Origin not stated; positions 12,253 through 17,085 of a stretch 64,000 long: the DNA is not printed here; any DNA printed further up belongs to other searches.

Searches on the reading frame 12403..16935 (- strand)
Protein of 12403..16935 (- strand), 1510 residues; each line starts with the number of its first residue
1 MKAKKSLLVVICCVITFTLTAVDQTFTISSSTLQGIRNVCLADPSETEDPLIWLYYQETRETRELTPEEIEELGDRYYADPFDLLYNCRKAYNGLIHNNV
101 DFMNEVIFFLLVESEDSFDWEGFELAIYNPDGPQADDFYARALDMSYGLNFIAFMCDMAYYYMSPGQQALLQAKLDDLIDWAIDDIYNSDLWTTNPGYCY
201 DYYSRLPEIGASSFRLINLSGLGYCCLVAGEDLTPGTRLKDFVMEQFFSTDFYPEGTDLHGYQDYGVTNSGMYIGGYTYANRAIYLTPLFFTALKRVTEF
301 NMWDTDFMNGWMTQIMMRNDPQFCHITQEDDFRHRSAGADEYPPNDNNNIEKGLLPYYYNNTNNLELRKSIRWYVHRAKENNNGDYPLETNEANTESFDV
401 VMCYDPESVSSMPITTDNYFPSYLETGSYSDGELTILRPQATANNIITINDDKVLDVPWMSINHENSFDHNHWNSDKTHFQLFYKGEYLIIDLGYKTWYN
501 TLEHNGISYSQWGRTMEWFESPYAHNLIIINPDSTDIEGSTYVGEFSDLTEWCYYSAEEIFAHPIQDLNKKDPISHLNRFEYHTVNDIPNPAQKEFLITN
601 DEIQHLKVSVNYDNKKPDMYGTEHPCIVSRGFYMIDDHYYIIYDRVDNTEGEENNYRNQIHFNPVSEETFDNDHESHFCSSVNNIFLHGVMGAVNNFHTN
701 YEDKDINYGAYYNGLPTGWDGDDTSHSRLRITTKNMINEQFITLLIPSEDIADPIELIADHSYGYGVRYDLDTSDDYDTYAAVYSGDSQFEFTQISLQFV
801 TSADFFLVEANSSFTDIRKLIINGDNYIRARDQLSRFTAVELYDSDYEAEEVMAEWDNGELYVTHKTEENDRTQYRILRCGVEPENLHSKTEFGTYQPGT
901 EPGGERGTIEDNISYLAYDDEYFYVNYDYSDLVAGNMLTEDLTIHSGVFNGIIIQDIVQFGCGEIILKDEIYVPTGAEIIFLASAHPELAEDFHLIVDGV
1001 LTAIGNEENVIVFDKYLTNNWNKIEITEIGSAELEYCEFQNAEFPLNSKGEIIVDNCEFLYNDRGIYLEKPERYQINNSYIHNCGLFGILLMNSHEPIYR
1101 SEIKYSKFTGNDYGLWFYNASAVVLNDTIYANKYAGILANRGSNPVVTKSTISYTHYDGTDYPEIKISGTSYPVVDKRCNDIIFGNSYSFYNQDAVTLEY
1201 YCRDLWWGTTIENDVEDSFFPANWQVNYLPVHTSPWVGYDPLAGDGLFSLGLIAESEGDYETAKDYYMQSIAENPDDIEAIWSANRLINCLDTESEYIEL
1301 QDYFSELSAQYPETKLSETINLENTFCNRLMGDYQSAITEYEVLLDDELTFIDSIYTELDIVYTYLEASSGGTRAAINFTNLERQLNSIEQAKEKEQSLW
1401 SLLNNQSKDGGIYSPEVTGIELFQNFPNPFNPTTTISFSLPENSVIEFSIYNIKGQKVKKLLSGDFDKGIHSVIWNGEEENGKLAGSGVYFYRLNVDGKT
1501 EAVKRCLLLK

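Call 10: search_protein_families(library=pfam, proteins=[window:12403-16935:-])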
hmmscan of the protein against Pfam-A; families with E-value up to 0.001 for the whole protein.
window:12403-16935:- (1510 aa): 10 families
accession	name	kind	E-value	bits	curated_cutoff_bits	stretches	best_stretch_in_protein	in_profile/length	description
PF13229.12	Beta_helix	-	5.7e-13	49.2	25.9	2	1007-1121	31-148/158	Right handed beta helix region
PF05048.19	NosD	-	8e-07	29.1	23.6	1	1051-1153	26-124/212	Periplasmic copper-binding protein (NosD)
PF13860.13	FlgD_ig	-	8.3e-06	26.1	27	1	1434-1493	10-72/79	FlgD Ig-like domain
PF18962.6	Por_Secre_tail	-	5.7e-05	23.8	27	1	1426-1501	2-69/75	Secretion system C-terminal sorting domain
PF07719.23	TPR_2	-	9.7e-05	22.7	27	0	1246-1277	3-34/34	Tetratricopeptide repeat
PF13181.12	TPR_8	-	9.8e-05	22.7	25.7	0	1247-1277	4-34/34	Tetratricopeptide repeat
PF00515.34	TPR_1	-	0.00011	22.3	27.8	1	1246-1277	3-34/34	Tetratricopeptide repeat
PF07940.18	Hepar_II_III_C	-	0.00065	19.7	24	0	472-675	39-178/237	Heparinase II/III-like, C-terminal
PF13585.12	CHU_C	-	0.00075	20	27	0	1445-1502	28-79/86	CHU_C Type IX secretion signal domain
PF07602.17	DUF1565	-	0.00077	19.3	20.3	0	1111-1188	123-200/257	Protein of unknown function (DUF1565)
